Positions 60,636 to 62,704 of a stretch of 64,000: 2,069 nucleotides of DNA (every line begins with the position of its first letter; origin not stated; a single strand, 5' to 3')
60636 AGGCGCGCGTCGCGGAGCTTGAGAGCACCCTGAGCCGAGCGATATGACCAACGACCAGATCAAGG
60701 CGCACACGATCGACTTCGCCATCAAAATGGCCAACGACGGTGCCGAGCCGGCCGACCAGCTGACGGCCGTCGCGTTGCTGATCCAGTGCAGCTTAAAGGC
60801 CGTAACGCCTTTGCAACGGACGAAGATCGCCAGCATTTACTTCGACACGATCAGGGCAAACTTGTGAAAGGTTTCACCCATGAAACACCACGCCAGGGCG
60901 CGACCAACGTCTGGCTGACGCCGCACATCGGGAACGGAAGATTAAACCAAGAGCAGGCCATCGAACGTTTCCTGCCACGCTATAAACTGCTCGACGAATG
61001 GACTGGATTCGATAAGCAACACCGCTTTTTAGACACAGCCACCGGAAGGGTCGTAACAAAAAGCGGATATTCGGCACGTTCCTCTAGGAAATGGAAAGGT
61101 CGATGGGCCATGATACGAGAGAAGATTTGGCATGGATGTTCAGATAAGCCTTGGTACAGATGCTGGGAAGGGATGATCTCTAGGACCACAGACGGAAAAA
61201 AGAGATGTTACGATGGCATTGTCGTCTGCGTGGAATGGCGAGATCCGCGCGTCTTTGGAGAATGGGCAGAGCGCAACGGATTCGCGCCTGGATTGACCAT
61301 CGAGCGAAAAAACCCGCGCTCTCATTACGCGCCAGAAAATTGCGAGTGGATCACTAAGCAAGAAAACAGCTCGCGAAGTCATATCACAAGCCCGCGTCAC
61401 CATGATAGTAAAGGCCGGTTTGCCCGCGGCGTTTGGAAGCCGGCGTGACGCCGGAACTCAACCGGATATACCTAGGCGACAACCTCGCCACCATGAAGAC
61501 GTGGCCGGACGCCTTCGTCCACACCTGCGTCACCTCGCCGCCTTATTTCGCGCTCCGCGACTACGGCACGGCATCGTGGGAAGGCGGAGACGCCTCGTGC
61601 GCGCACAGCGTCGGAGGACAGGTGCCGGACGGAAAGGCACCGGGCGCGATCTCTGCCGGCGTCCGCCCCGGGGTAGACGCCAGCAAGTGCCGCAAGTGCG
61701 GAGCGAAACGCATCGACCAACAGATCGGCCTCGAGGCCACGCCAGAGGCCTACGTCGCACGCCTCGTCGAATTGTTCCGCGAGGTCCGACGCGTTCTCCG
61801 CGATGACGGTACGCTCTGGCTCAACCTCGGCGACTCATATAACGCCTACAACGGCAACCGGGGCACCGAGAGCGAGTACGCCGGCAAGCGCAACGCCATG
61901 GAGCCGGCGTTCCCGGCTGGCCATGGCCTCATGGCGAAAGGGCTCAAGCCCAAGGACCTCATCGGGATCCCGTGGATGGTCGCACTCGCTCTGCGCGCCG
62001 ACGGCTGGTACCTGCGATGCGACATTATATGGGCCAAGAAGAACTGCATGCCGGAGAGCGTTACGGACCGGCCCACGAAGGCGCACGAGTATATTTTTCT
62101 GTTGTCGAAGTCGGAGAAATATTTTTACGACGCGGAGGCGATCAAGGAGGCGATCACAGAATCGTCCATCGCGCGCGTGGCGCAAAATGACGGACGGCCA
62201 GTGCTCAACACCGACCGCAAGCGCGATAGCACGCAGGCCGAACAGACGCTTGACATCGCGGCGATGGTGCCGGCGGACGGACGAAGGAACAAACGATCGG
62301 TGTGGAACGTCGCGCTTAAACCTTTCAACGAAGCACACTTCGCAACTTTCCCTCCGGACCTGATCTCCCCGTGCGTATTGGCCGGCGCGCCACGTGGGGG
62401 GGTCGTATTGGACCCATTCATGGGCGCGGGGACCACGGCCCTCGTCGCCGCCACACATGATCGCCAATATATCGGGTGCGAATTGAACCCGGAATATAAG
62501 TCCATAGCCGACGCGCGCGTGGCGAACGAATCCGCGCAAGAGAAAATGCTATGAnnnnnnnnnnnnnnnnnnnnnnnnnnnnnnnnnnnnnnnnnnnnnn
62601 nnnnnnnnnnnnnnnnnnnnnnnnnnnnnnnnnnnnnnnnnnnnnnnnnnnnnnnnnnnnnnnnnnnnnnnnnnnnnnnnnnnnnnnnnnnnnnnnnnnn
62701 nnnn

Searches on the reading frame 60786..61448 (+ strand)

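Call 77: search_protein_families(library=phrogs, proteins=[window:60786-61448:+], max_evalue=0.001)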
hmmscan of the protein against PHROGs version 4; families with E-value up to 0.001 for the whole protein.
window:60786-61448:+ (220 aa): 5 families
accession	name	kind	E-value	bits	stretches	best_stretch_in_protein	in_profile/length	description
phrog_3377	-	DNA, RNA and nucleotide metabolism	9.8e-19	69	1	113-198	4-94/196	HNH endonuclease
phrog_374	-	DNA, RNA and nucleotide metabolism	5.1e-18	66.2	1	106-202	267-356/617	HNH endonuclease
phrog_8790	-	DNA, RNA and nucleotide metabolism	2.2e-13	51.7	1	113-196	15-101/241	restriction endonuclease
phrog_2081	-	DNA, RNA and nucleotide metabolism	2.2e-13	51.1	1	79-198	52-195/433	HNH endonuclease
phrog_953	-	DNA, RNA and nucleotide metabolism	3.6e-12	47.3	1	119-217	220-319/420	HNH endonuclease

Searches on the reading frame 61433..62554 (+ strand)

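Call 77: search_protein_families(library=phrogs, proteins=[window:61433-62554:+], max_evalue=0.001)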
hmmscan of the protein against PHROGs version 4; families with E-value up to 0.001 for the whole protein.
window:61433-62554:+ (373 aa): 11 families
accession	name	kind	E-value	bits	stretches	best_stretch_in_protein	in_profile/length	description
phrog_67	-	other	1.7e-67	230.1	1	5-370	119-350/743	DNA methyltransferase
phrog_498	-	other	5.4e-17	62.5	1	184-367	287-424/633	DNA methyltransferase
phrog_3008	-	other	8.6e-15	55.7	1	262-369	107-217/244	DNA methyltransferase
phrog_12517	-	unknown function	4.3e-10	40.3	1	246-365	27-149/316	-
phrog_8769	-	other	5.6e-08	33.5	1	320-364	10-54/71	methyltransferase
phrog_18146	-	other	3.3e-07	30.6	0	320-357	68-105/452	DNA methyltransferase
phrog_18293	-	other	6.5e-07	30.3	1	319-367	63-111/119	methyltransferase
phrog_6025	-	other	5.7e-06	27.1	1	8-53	10-56/192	DNA methyltransferase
phrog_23148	-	unknown function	2.3e-05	25.5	1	310-364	93-147/165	-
phrog_6952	-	other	6.8e-05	23.8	1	300-354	112-166/181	DNA methyltransferase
phrog_16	-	DNA, RNA and nucleotide metabolism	0.00013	21.3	1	296-371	842-917/986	DNA helicase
